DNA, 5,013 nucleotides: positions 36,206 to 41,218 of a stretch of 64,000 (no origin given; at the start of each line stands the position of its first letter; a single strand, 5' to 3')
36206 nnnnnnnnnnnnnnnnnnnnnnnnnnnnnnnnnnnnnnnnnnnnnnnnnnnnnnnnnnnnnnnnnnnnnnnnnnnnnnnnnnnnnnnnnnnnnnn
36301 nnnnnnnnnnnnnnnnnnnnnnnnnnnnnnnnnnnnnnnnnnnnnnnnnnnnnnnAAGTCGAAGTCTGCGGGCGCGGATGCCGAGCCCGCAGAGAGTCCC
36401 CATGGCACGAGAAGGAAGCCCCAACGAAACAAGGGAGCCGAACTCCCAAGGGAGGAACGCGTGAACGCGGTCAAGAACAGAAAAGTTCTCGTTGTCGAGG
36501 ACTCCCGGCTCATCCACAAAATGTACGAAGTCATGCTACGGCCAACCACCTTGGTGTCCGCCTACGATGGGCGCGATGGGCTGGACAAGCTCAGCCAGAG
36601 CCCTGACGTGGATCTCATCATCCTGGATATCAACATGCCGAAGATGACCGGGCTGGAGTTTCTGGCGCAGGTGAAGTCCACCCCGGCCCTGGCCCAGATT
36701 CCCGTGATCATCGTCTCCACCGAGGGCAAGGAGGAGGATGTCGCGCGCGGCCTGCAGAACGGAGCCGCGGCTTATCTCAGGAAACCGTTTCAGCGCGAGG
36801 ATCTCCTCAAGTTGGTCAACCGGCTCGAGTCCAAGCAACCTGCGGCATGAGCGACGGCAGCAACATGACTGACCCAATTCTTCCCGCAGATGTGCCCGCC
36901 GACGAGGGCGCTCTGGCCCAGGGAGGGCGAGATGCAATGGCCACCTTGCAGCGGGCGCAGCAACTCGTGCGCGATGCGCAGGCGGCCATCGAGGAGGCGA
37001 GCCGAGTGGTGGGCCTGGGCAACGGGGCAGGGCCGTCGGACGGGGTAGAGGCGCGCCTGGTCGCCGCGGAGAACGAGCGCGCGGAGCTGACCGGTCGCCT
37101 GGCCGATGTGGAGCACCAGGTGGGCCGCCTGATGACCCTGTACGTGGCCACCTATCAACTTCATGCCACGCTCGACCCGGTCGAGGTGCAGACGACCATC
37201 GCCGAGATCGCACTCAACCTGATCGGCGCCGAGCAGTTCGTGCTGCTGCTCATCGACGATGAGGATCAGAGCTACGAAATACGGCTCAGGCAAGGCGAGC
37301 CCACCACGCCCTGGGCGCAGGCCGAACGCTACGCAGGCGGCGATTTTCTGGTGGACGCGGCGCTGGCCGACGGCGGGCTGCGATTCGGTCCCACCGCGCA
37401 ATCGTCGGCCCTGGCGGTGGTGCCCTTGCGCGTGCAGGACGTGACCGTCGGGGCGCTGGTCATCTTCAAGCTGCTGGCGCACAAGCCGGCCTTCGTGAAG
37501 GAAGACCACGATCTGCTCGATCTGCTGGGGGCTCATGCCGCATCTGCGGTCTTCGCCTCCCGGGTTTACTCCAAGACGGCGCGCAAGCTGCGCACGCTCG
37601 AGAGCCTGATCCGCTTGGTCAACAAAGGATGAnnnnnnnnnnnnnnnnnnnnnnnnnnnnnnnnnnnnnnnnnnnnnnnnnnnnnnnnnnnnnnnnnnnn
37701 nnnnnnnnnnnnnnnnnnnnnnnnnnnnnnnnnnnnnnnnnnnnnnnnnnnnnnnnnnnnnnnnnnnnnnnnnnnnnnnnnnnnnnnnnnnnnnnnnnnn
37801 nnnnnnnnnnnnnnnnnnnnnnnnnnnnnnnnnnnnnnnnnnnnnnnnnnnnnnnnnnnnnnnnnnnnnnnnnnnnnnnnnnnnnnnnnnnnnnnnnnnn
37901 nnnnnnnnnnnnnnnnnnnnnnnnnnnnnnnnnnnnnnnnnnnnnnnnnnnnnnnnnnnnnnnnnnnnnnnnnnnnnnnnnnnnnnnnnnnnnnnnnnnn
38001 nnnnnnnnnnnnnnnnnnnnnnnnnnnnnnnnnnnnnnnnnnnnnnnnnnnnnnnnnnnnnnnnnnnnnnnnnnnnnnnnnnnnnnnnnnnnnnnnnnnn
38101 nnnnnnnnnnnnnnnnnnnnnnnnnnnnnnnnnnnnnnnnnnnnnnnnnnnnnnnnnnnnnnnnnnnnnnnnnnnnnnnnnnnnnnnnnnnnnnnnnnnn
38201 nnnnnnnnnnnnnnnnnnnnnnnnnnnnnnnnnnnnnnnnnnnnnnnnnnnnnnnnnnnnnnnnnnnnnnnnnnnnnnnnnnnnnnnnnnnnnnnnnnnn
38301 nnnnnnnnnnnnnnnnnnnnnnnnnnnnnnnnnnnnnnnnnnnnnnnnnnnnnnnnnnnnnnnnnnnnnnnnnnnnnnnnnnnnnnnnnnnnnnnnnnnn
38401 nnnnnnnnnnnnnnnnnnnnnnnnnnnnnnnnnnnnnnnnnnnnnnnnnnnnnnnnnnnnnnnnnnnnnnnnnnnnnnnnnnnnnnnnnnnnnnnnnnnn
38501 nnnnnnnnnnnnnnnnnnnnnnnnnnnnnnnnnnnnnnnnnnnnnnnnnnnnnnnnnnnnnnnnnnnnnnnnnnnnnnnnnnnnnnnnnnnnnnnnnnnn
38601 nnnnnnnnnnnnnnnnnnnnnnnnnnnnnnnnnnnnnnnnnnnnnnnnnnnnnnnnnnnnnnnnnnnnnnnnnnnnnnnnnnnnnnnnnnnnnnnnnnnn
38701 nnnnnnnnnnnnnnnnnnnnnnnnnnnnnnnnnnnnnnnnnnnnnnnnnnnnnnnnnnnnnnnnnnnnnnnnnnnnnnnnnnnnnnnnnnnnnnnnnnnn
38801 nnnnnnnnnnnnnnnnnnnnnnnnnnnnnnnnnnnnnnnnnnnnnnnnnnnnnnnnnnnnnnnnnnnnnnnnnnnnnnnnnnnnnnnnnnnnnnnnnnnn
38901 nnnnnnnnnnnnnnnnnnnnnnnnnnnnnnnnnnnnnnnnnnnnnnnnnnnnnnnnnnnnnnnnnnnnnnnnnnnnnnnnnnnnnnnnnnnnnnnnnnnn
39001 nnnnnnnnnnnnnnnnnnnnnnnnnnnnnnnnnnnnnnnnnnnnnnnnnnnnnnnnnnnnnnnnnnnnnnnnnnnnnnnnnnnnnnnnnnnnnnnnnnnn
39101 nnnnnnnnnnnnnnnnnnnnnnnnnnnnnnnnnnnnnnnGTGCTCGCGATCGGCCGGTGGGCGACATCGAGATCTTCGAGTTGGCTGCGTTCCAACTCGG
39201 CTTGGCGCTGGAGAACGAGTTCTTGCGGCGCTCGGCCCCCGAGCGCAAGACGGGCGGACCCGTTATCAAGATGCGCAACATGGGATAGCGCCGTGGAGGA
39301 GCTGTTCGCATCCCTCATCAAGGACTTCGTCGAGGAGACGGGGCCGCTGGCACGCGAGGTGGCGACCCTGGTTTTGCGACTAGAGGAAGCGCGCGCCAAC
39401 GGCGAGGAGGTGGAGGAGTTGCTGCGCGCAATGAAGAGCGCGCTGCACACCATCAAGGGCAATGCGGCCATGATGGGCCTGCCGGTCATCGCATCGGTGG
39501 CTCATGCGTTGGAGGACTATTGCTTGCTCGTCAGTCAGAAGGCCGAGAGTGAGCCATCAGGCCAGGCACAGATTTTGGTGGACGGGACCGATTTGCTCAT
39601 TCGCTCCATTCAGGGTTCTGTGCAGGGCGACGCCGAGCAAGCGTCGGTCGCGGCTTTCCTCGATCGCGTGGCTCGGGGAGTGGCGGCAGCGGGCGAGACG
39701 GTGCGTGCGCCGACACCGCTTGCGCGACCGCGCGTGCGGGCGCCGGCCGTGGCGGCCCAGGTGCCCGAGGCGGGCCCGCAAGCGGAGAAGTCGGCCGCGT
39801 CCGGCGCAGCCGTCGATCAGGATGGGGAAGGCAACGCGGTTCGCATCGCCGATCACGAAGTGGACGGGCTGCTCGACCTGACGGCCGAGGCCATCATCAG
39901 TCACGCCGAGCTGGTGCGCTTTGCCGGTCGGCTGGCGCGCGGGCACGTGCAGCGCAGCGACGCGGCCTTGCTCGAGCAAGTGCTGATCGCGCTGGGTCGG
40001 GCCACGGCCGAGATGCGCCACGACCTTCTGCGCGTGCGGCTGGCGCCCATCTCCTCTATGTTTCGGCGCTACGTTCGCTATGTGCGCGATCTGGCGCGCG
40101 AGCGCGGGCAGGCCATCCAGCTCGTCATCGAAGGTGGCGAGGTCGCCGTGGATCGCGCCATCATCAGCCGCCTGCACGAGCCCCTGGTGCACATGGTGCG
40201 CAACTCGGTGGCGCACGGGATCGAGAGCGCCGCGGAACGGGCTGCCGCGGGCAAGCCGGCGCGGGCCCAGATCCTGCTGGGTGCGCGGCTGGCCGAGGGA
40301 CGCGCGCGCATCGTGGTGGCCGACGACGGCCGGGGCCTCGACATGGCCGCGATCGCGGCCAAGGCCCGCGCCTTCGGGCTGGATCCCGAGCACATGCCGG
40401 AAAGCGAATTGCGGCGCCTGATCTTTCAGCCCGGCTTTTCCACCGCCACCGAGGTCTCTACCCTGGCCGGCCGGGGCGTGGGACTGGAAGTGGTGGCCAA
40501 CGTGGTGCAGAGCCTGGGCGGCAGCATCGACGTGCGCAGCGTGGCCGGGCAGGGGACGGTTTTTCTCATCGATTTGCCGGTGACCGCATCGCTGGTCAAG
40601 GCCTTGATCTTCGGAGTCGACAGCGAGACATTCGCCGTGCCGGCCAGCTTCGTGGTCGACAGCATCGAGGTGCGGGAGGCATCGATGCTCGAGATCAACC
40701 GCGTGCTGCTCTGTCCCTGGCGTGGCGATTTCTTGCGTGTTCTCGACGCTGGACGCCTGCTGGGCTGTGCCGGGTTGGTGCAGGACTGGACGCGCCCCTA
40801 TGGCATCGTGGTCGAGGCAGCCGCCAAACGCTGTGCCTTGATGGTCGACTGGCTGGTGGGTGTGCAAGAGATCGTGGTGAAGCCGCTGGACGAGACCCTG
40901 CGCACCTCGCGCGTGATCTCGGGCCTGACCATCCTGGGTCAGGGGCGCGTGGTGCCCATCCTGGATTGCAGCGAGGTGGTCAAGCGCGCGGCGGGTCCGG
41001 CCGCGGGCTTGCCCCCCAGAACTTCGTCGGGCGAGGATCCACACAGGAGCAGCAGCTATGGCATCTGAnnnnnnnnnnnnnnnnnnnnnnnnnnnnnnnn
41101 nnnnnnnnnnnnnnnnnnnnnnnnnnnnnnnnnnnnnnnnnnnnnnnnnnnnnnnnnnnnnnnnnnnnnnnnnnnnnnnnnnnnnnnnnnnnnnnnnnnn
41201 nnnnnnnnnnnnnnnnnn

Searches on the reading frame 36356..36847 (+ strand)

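Call 78: search_protein_families(library=ncbifam, proteins=[window:36356-36847:+], max_evalue=0.001)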
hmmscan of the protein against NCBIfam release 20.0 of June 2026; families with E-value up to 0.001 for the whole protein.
window:36356-36847:+ (164 aa): 93 families (the best 25 are shown)
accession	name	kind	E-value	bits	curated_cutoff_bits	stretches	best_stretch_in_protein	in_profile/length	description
NF041866.1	EpsW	equivalog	3.3e-20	72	200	1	41-158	5-125/131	exopolysaccharide biosynthesis response regulator EpsW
TIGR02154.1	PhoB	equivalog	1.3e-18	67.1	296.2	1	41-154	2-116/226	phosphate regulon transcriptional regulator PhoB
NF007901.0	PRK10610.1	equivalog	2.4e-18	66.5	189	1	39-156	3-122/129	chemotaxis response regulator CheY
NF007135.0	PRK09581.1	equivalog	8.1e-18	64.5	474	1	43-155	4-117/457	PleD family two-component system response regulator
NF047465.1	hybrid_HK_LvrA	exception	2.7e-17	62.1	1200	1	32-154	458-580/819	hybrid histidine kinase/response regulator LvrA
NF045991.1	RespRegCtrARhodob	equivalog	6.2e-17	62.1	350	1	43-153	2-111/224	response regulator transcription factor CtrA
NF007969.0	PRK10693.1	equivalog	2.3e-16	59.8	329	1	39-147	5-112/337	two-component system response regulator RssB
NF007935.0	PRK10651.1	equivalog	2.8e-16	59.3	250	1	42-156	7-122/216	two-component system response regulator NarL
NF040689.1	MtrAB_MtrA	equivalog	4.6e-16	58.8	300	1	44-154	1-109/219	MtrAB system response regulator MtrA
NF007546.0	PRK10161.1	equivalog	1.3e-15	57.6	471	1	41-152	2-114/229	phosphate response regulator transcription factor PhoB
NF045717.1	DVU0259_DivK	exception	1.7e-15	57.2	160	1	41-155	2-113/117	DVU0259 family response regulator domain-containing protein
NF041733.1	resp_reg_CseB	equivalog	1.8e-15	57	350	1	43-151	2-108/228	two-component system response regulator CseB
NF008199.0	PRK10955.1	equivalog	4.1e-15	56.3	341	1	43-152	3-109/232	envelope stress response regulator transcription factor CpxR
NF001965.0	PRK00742.1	subfamily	6.7e-15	55.1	293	1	42-150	4-116/357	chemotaxis-specific protein-glutamate methyltransferase CheB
NF051850.1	RespRegRprY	equivalog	8e-15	54.9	370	1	44-154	7-116/234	response regulator transcription factor RprY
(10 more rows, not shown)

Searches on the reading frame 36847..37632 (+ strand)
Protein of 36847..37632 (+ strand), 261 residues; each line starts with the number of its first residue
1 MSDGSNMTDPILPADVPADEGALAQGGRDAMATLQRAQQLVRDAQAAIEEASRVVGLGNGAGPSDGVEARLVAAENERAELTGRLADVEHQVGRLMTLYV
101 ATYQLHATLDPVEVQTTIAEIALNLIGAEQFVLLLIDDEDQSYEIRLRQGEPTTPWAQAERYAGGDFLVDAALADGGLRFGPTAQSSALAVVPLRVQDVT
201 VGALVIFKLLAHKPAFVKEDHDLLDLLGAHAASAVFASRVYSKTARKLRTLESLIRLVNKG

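Call 20: search_protein_families(library=pfam, proteins=[window:36847-37632:+], max_evalue=0.001)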
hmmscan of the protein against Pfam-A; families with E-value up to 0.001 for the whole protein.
window:36847-37632:+ (261 aa): 3 families
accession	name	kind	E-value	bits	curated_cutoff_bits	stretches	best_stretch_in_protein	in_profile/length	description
PF13185.12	GAF_2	-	1.1e-07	32.6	28.6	1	109-235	2-135/136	GAF domain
PF13492.12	GAF_3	-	2.3e-07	31.7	27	1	116-235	7-127/129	GAF domain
PF01590.32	GAF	-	0.0005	21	22.4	1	112-235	3-133/133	GAF domain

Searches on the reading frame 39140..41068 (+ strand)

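Call 20: search_protein_families(library=pfam, proteins=[window:39140-41068:+], max_evalue=0.001)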
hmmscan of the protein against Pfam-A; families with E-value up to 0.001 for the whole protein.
window:39140-41068:+ (642 aa): 3 families
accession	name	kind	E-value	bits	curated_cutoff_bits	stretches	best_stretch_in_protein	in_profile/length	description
PF01584.24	CheW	-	9.6e-20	71.1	23.5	1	488-616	2-136/138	CheW-like domain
PF02518.31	HATPase_c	-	2.6e-15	57.3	26.4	1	348-482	5-110/111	Histidine kinase-, DNA gyrase B-, and HSP90-like ATPase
PF01627.28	Hpt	-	3.2e-11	43.8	24.6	1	72-140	8-67/84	Hpt domain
